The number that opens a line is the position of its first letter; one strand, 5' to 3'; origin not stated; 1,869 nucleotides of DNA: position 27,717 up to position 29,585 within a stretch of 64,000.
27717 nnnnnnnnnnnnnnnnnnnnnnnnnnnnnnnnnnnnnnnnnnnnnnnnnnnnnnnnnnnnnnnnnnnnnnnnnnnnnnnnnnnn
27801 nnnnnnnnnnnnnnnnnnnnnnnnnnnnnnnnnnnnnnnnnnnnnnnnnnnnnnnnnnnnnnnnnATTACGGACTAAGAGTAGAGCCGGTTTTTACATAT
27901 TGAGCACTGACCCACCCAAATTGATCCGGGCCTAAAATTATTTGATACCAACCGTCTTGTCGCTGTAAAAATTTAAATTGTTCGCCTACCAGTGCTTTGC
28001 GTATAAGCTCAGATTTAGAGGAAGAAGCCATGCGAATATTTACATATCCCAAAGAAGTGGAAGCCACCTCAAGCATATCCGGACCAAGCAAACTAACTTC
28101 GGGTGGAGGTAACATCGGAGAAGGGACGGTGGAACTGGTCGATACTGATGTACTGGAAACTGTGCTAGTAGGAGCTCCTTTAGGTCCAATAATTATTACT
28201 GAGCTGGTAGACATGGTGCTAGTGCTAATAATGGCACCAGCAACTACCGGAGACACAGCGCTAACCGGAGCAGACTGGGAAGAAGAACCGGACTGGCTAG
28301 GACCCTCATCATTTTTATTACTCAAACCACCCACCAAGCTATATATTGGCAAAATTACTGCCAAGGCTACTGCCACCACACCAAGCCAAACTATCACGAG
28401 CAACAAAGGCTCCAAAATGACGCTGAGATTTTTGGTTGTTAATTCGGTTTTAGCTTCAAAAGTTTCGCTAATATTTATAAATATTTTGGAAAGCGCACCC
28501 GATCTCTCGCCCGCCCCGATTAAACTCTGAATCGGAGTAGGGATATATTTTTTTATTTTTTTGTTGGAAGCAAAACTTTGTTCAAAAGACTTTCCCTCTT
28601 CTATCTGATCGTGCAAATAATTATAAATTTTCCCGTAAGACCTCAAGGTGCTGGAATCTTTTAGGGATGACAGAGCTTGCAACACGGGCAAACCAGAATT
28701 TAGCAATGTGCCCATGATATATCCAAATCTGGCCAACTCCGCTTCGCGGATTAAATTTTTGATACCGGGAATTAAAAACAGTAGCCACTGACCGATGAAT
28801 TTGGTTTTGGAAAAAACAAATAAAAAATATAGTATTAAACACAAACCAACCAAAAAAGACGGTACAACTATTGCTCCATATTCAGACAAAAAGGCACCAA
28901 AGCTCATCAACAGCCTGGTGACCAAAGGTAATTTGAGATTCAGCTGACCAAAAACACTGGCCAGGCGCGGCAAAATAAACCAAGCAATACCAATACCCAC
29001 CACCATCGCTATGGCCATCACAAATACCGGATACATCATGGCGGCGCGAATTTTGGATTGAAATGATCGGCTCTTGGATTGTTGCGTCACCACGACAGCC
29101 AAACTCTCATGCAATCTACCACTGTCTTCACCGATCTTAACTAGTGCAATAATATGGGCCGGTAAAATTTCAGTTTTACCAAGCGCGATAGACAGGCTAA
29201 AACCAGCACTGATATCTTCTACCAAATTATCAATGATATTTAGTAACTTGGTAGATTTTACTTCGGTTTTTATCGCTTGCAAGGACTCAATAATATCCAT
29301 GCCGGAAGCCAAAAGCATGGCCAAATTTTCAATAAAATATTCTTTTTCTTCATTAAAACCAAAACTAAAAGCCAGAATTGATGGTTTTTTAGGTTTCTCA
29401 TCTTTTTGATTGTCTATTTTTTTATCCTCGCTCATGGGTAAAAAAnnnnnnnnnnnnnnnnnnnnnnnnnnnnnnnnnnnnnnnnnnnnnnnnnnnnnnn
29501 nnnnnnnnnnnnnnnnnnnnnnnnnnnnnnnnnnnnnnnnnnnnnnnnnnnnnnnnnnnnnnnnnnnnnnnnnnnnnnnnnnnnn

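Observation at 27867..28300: PilC platform protein carries an extracytoplasmic Ser/Thr/Pro linker plus an SH3b-like domain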

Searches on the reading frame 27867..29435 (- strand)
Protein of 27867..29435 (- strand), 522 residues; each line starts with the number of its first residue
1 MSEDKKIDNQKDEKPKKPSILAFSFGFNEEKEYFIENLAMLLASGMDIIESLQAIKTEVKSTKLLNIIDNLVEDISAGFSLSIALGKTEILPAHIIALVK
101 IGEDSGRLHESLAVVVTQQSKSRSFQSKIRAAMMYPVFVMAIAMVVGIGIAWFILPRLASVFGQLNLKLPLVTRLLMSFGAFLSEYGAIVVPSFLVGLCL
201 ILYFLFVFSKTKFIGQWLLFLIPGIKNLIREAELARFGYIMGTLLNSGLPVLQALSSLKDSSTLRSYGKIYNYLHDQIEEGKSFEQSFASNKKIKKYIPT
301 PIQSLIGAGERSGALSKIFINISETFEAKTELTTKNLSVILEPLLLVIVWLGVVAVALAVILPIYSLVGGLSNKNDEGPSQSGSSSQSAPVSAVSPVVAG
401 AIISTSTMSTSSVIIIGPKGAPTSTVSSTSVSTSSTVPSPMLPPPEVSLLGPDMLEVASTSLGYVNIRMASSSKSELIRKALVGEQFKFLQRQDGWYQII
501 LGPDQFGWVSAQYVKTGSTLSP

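Call 4: search_protein_families(library=pfam, proteins=[window:27867-29435:-], max_evalue=1)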
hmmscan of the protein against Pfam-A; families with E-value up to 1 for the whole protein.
window:27867-29435:- (522 aa): 3 families
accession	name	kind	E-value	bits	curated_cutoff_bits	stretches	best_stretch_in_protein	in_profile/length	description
PF00482.28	T2SSF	-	3.8e-45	153.3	25.2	2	34-156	1-125/125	Type II secretion system (T2SS), protein F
PF08239.17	SH3_3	-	4.3e-09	36.9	27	1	464-515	2-54/54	Bacterial SH3 domain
PF18348.7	SH3_16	-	0.00013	22.1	25.8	1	470-511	4-46/49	Bacterial dipeptidyl-peptidase Sh3 domain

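Call 8: find_homologous_proteins(query=window:27867-29435:-, max_evalue=1e-10)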
Query window:27867-29435:- (522 aa): 1152 proteins with E <= 1e-10 among 8000 candidates; the best 120 are listed.
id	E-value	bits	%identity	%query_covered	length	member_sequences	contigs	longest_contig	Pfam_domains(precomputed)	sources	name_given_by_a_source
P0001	0.0e+0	1104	100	100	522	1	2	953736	PF00482.29,PF08239.18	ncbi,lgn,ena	-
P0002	3.2e-296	1000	91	100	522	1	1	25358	PF00482.29,PF08239.18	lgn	-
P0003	3.3e-291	984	88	100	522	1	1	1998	PF00482.29,PF08239.18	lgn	-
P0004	1.8e-280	949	86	100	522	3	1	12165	PF00482.29,PF08239.18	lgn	-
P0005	1.8e-273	925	85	99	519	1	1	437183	PF00482.29,PF08239.18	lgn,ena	-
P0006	6.1e-264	894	83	99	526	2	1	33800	PF00482.29,PF08239.18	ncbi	-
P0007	4.1e-256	868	79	99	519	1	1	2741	PF00482.29,PF08239.18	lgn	-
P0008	1.8e-253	860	78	99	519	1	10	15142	PF00482.29,PF08239.18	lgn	-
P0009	4.0e-243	825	76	98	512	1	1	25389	PF00482.29,PF08239.18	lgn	-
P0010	2.9e-240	816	75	100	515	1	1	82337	PF00482.29,PF08239.18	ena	-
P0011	1.0e-239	814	77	98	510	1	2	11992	PF00482.29,PF08239.18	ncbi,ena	-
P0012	2.9e-238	809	74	99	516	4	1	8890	PF00482.29,PF08239.18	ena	-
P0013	1.5e-210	718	67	99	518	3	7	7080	PF00482.29,PF08239.18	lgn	-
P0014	1.1e-201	689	62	99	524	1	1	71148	PF00482.29,PF08239.18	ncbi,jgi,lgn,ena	ncbi:MAG: type II secretion system F family protein [Candidatus Magasanikbacteria bacterium]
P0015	2.3e-201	688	64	98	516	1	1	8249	PF00482.29,PF08239.18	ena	-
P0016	3.1e-199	681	65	99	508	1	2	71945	PF00482.29,PF18348.8,PF08239.18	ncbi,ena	-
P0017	8.5e-198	676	63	99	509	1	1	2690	PF00482.29,PF08239.18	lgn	-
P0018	5.6e-193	660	63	99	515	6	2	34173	PF00482.29,PF08239.18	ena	-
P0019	4.4e-192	657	63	99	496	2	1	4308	PF00482.29,PF08239.18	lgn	-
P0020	6.3e-192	657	63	98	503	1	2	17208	PF00482.29,PF08239.18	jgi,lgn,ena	-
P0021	4.7e-191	654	63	99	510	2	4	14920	PF00482.29,PF08239.18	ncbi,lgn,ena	-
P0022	1.4e-186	639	62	95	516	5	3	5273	PF00482.29,PF08239.18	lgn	-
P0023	8.0e-162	557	72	64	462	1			PF00482.29,PF08239.18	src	-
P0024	5.7e-161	555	54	97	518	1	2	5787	PF00482.29,PF08239.18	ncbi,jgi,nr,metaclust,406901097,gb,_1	ncbi:MAG: hypothetical protein ACD_72C00096G0001 [uncultured bacterium]|nr:MAG: hypothetical protein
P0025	4.8e-156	538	54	94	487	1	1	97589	PF00482.29,PF08239.18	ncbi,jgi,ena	ncbi:MAG: type II secretion system F family protein [Candidatus Magasanikbacteria bacterium]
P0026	8.8e-154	531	56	94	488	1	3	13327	PF06347.20,PF00482.29,PF08239.18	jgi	-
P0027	2.7e-150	519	54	94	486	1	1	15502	PF00482.29,PF08239.18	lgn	-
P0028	3.2e-150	519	52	98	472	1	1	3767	PF06347.20,PF00482.29,PF08239.18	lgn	-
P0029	1.1e-142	494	49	93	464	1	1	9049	PF00482.29,PF08239.18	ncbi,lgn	-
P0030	1.4e-142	494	50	99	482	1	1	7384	PF00482.29,PF08239.18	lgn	-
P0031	1.7e-141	490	49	98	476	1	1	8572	PF00482.29,PF08239.18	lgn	-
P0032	3.1e-139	483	48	97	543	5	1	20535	PF00482.29,PF08239.18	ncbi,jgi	-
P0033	5.3e-138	479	49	94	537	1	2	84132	PF00482.29,PF08239.18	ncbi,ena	-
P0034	6.5e-138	479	45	96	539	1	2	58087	PF00482.29,PF18348.8,PF08239.18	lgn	-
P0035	7.3e-138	478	48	98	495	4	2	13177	PF00482.29,PF08239.18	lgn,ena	-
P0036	1.3e-137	478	48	98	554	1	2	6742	PF00482.29,PF08239.18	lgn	-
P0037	1.4e-137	477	64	66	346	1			PF00482.29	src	-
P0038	2.5e-137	477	44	96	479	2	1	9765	PF00482.29,PF08239.18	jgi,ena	-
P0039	4.9e-137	476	47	96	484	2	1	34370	PF00482.29,PF08239.18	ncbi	ncbi:MAG: type II secretion system F family protein [Candidatus Moraniibacteriota bacterium]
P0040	7.9e-137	475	47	96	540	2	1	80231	PF06347.20,PF00482.29,PF08239.18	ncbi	-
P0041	8.2e-137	475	50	94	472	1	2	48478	PF00482.29,PF08239.18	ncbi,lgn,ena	-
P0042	8.9e-137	475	50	95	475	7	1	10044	PF00482.29,PF08239.18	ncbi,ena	-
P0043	2.9e-136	473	46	93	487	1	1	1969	PF00482.29,PF08239.18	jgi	jgi:type IV pilus assembly protein PilC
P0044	3.8e-136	473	48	94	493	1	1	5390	PF00482.29,PF08239.18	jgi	-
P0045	6.4e-136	472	46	99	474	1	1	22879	PF00482.29,PF08239.18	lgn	-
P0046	8.8e-136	471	48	93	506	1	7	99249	PF06347.20,PF00482.29,PF08239.18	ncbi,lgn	-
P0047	9.7e-136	471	45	94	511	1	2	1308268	PF00482.29,PF08239.18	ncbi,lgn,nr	ncbi:MAG: type II secretion system F family protein [Candidatus Moranbacteria bacterium]|nr:type II 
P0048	1.5e-135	471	64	68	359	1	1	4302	PF00482.29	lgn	-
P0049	1.9e-135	470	46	95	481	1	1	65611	PF00482.29,PF08239.18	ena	-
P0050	2.1e-135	470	50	93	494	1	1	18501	PF00482.29,PF08239.18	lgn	-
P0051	4.5e-135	469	48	96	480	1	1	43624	PF00482.29,PF08239.18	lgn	-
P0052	6.4e-135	469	46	95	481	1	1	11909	PF00482.29,PF08239.18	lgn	-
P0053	1.0e-134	468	48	93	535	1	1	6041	PF00482.29,PF08239.18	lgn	-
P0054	1.4e-134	468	57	66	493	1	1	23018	PF00482.29,PF08239.18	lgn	-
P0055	1.6e-134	467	65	66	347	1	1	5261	PF00482.29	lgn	-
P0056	3.4e-134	466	47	94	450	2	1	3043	PF00482.29,PF08239.18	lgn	-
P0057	1.2e-133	464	47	97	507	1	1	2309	PF00482.29,PF08239.18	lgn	-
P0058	1.5e-133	464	48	97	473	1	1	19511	PF06347.20,PF00482.29,PF08239.18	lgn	-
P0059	2.2e-133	464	48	93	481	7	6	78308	PF00482.29,PF08239.18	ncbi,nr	ncbi:MAG TPA: type II secretion system F family protein [bacterium]|nr:type II secretion system F fa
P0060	2.6e-133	463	45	97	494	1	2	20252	PF00482.29,PF08239.18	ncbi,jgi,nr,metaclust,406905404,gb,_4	ncbi:MAG: Type IV pilus assembly protein tapC [uncultured bacterium]|nr:MAG: Type IV pilus assembly 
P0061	3.7e-133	463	57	68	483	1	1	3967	PF00482.29,PF08239.18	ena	-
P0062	5.6e-133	462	47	96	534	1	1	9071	PF00482.29,PF08239.18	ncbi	-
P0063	9.7e-133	461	46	98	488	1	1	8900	PF00482.29,PF08239.18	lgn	-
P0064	2.1e-132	460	47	94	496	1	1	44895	PF00482.29,PF08239.18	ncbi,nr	ncbi:MAG: hypothetical protein EXS55_01040 [Candidatus Magasanikbacteria bacterium]|nr:hypothetical 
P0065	2.5e-132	460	46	94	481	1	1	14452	PF00482.29,PF08239.18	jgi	-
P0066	3.6e-132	460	46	94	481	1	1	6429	PF06347.20,PF00482.29,PF08239.18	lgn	-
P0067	4.9e-132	459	45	97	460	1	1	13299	PF06347.20,PF00482.29,PF08239.18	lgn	-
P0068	5.2e-132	459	45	94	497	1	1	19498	PF00482.29,PF08239.18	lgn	-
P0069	8.5e-132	458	54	70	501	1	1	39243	PF00482.29,PF08239.18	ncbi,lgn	-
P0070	3.1e-131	457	46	94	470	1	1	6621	PF00482.29,PF08239.18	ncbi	-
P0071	3.9e-131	456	45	98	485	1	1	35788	PF06347.20,PF00482.29,PF08239.18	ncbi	ncbi:MAG: type II secretion system F family protein [bacterium]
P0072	4.2e-131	456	46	97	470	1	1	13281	PF00482.29,PF08239.18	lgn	-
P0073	4.3e-131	456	45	97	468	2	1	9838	PF00482.29,PF08239.18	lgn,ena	-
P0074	6.0e-131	456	45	98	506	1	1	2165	PF00482.29,PF08239.18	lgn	-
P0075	9.5e-131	455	44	97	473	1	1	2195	PF00482.29,PF08239.18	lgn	-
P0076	2.3e-130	454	59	67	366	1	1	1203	PF00482.29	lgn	-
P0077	4.4e-130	453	46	94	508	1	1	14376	PF00482.29,PF08239.18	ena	-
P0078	5.5e-130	452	44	97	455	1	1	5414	PF00482.29,PF08239.18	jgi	jgi:type IV pilus assembly protein PilC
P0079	5.6e-130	452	44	94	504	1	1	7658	PF00482.29,PF08239.18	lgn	-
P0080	9.2e-130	452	60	69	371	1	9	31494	PF00482.29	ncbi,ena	-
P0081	2.2e-129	450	55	67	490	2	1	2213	PF00482.29,PF08239.18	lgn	-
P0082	2.4e-129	450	42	98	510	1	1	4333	PF06347.20,PF00482.29,PF08239.18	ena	-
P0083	3.0e-129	450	47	97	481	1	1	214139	PF06347.20,PF00482.29,PF08239.18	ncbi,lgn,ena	-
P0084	3.5e-129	450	43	98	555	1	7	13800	PF00482.29,PF08239.18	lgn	-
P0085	5.6e-129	449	45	94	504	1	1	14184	PF00482.29,PF08239.18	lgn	-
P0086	6.3e-129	449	58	67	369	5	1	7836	PF00482.29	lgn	-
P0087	8.3e-129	448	45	95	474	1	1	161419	PF00482.29,PF08239.18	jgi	-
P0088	1.1e-128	448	47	99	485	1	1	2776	PF00482.29,PF08239.18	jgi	jgi:type IV pilus assembly protein PilC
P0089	1.4e-128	448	45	98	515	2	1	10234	PF06347.20,PF00482.29,PF08239.18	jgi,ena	-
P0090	1.4e-128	448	59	69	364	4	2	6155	PF00482.29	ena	-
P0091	1.5e-128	448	45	94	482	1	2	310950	PF00482.29,PF08239.18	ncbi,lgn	-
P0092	1.6e-128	448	46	94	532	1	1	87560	PF00482.29,PF08239.18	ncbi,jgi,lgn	ncbi:MAG: type IV pilus assembly protein PilC [Acidimicrobiales bacterium]|jgi:type IV pilus assembl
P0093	1.7e-128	447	45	95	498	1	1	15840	PF00482.29,PF08239.18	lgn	-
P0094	2.5e-128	447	45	95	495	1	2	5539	PF00482.29,PF08239.18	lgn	-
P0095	2.7e-128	447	44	98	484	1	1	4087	PF00482.29,PF08239.18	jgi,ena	-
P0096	4.0e-128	446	46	94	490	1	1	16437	PF00482.29,PF08239.18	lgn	-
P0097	4.8e-128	446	44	98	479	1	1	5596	PF00482.29,PF08239.18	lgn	-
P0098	4.9e-128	446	45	98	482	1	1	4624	PF00482.29,PF08239.18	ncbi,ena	-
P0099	6.1e-128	446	52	71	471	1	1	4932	PF00482.29,PF08239.18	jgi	-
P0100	6.6e-128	446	45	94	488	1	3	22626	PF00482.29,PF08239.18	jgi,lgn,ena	-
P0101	1.1e-127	445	45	95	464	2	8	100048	PF00482.29,PF08239.18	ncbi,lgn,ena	-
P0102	1.8e-127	444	45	97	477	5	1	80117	PF00482.29,PF08239.18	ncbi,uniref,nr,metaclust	ncbi:MAG: hypothetical protein A3J48_01835 [Candidatus Doudnabacteria bacterium RIFCSPHIGHO2_02_FULL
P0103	1.9e-127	444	45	98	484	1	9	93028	PF00482.29,PF08239.18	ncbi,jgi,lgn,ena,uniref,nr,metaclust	ncbi:hypothetical protein COV05_00610 [Candidatus Uhrbacteria bacterium CG10_big_fil_rev_8_21_14_0_1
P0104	2.0e-127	444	44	99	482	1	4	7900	PF00482.29,PF08239.18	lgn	-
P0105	2.5e-127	444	45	99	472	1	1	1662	PF00482.29,PF08239.18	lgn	-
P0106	3.9e-127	443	55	71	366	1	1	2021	PF00482.29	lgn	-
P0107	4.6e-127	443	44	94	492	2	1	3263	PF00482.29,PF08239.18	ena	-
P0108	4.9e-127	443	52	71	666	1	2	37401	PF00482.29,PF08239.18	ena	-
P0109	5.6e-127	442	45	94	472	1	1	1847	PF00482.29,PF08239.18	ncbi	-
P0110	6.6e-127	442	43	98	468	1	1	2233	PF06347.20,PF00482.29,PF08239.18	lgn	-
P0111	7.3e-127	442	43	96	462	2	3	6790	PF00482.29,PF08239.18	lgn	-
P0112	1.1e-126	441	44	98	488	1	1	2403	PF00482.29,PF08239.18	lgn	-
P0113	1.3e-126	441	53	72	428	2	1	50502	PF00482.29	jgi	-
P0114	1.8e-126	441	44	94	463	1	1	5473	PF00482.29,PF08239.18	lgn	-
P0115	1.8e-126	441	44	98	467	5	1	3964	PF00482.29,PF08239.18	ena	-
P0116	1.9e-126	441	44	97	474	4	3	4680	PF00482.29,PF08239.18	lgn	-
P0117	3.3e-126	440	44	93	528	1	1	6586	PF06347.20,PF00482.29,PF08239.18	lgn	-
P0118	4.1e-126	440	44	96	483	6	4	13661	PF00482.29,PF08239.18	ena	-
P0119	4.4e-126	439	46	94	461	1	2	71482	PF06347.20,PF00482.29,PF08239.18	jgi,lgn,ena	-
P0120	4.9e-126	439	43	94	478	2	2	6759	PF00482.29,PF08239.18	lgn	-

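Call 34: find_related_loci(query=A2, collection=genome_contigs, flank=3000)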
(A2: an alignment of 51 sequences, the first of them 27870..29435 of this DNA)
Query A2 (522 aa) in genome_contigs; peptide patterns used: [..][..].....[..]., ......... (x = any residue, [..] = any of these).
280 stretches matched a pattern; 250 encode a relative of the query (tblastn E <= 1e-3); the best 80 are kept; 80 distinct loci.
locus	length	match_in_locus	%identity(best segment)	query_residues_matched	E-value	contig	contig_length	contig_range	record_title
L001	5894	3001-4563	85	1-522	0e+0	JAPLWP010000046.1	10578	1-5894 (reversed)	MAG: Candidatus Magasanikiibacteriota bacterium isolate LacPavin_0920_WC57_MAG_39_7 LacPavin_0920_WC57_scaffold_42644, w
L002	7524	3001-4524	77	11-522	0e+0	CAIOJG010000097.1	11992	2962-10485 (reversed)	MAG: Candidatus Magasanikbacteria bacterium isolate AM_bin-3693 genome assembly, contig: bin-3693:097/190, whole genome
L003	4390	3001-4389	85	1-465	0e+0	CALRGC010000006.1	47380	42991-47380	MAG: Candidatus Magasanikbacteria bacterium isolate Ike-150m-44 genome assembly, contig: Ike-150-c284, whole genome shot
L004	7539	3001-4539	67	1-518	0e+0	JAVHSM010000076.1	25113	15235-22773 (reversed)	MAG: Candidatus Magasanikbacteria bacterium isolate WB02no7_39_12 NODE_930_length_25113_cov_7.871777, whole genome shotg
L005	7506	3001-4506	65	1-515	0e+0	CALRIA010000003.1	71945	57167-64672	MAG: Candidatus Magasanikbacteria bacterium isolate MaH-04nov19-74 genome assembly, contig: MaH-04nov19-C643, whole geno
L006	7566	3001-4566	62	1-519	0e+0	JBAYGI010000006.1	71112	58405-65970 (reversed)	MAG: Candidatus Magasanikiibacteriota bacterium isolate SO_2016_GW1_121 scaffold00834_OW334_2016, whole genome shotgun s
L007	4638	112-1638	63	1-515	0e+0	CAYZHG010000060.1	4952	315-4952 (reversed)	MAG TPA_asm: uncultured Gammaproteobacteria bacterium isolate binchicken_co169_185 genome assembly, contig: k99_314506,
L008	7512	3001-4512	63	1-515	0e+0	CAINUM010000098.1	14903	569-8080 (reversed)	MAG: Candidatus Magasanikbacteria bacterium isolate Kiruna_bin-08293 genome assembly, contig: bin-08293:098/107, whole g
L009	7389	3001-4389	54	24-515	1e-166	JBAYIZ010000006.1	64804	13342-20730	MAG: Candidatus Magasanikiibacteriota bacterium isolate SO_2016_GW1_43 scaffold00934_OW334_2016, whole genome shotgun se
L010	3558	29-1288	60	91-515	7e-160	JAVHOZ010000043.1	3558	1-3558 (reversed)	MAG: Candidatus Magasanikbacteria bacterium isolate WB02no2_37_9 NODE_24107_length_3558_cov_5.267485, whole genome shotg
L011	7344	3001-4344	50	24-515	5e-147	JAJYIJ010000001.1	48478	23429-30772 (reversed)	MAG: bacterium isolate DBS2-1.bin118 NODE_1176_length_48478_cov_1.199003, whole genome shotgun sequence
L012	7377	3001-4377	49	26-515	2e-145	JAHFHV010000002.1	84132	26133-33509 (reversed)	MAG: Candidatus Magasanikiibacteriota bacterium isolate nzgw347 NODE_143_length_84133_cov_6.044315, whole genome shotgun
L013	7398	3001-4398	48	29-515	3e-145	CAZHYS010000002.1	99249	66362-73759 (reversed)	MAG TPA_asm: uncultured Gammaproteobacteria bacterium isolate SRP263991_co7_334 genome assembly, contig: NODE_119_length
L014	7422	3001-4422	47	14-515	7e-144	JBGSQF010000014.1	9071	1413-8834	MAG: Candidatus Paceibacteria bacterium isolate JTS-AC323 k141_763035, whole genome shotgun sequence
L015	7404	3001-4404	48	29-515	1e-143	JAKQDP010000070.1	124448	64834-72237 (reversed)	MAG: bacterium isolate USDE_maxbin.058 k141_1591668, whole genome shotgun sequence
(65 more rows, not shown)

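Call 44: predict_structure(alignment_id=A2)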
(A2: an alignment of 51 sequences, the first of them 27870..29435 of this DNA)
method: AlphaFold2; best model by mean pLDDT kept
length: 522 residues; sequences in the alignment: 51
mean_pLDDT: 82.6   pTM: 0.63
mean pLDDT of the five models: 82.6, 80.9, 80.9, 80.8, 78.5
residues with pLDDT >= 90: 281; 70-90: 128; 50-70: 38; < 50: 75
segments of 3 or more residues with pLDDT < 50: 371-374, 379-389, 391-395, 397-412, 414-446, 520-522
pLDDT, mean of each block of 10 residues (from residue 1): 52 59 69 93 95 96 95 97 94 90 92 90 87 86 87 88 86 91 94 94 90 87 90 94 93 92 90 97 97 96 97 97 95 91 89 85 73 48 44 45 45 46 44 40 53 91 95 96 96 97 95 81 39
secondary structure, 60 per line:
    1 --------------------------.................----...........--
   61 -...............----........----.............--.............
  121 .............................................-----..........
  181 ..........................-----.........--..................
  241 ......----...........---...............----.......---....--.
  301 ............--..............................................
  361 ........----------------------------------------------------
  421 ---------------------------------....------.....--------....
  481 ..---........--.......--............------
elements in order: H27-43 H48-58 H62-76 H81-88 H93-105 H108-165 H171-206 H212-220 H223-246 H251-261 H265-279 H284-290 H294-297 H300-312 H315-368 E454-457 E464-468 E477-482 E486-493 E496-502 E505-510 E514-516

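Call 60: find_encoding_contigs(protein=P0001, flank=1000, max_places=3)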
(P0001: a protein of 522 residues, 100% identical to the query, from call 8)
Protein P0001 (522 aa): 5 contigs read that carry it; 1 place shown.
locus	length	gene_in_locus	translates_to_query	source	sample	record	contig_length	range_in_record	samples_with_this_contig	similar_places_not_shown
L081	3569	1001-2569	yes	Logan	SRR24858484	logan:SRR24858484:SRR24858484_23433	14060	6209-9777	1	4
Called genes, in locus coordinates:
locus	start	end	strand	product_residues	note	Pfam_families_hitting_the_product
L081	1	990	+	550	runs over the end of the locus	PF05157:MshEN, PF00437:T2SSE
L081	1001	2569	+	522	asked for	PF00482:T2SSF, PF08239:SH3_3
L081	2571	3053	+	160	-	PF07963:N_methyl (weak)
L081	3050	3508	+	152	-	-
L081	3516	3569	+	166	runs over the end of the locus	-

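Call 61: list_cluster_members(proteins=[P0001, P0121, P0047])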
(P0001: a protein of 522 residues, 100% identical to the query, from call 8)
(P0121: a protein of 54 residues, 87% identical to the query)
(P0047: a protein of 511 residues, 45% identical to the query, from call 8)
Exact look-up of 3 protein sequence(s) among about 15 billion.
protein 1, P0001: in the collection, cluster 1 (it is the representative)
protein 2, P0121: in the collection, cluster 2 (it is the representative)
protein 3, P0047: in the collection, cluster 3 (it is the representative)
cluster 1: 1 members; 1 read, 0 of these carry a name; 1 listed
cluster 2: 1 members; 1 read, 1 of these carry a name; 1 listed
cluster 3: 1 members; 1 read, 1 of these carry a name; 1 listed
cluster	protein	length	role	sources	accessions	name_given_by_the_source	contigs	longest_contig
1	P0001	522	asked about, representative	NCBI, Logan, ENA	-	-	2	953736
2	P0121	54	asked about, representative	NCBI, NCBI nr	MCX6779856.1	MAG: SH3 domain-containing protein [Candidatus Magasanikbacteria bacterium] | SH3 domain-containing protein [Candidatus Magasanikbacteria bacterium]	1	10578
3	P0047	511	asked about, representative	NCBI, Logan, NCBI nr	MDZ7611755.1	MAG: type II secretion system F family protein [Candidatus Moranbacteria bacterium] | type II secretion system F family protein [Candidatus Moranbacteria bacterium]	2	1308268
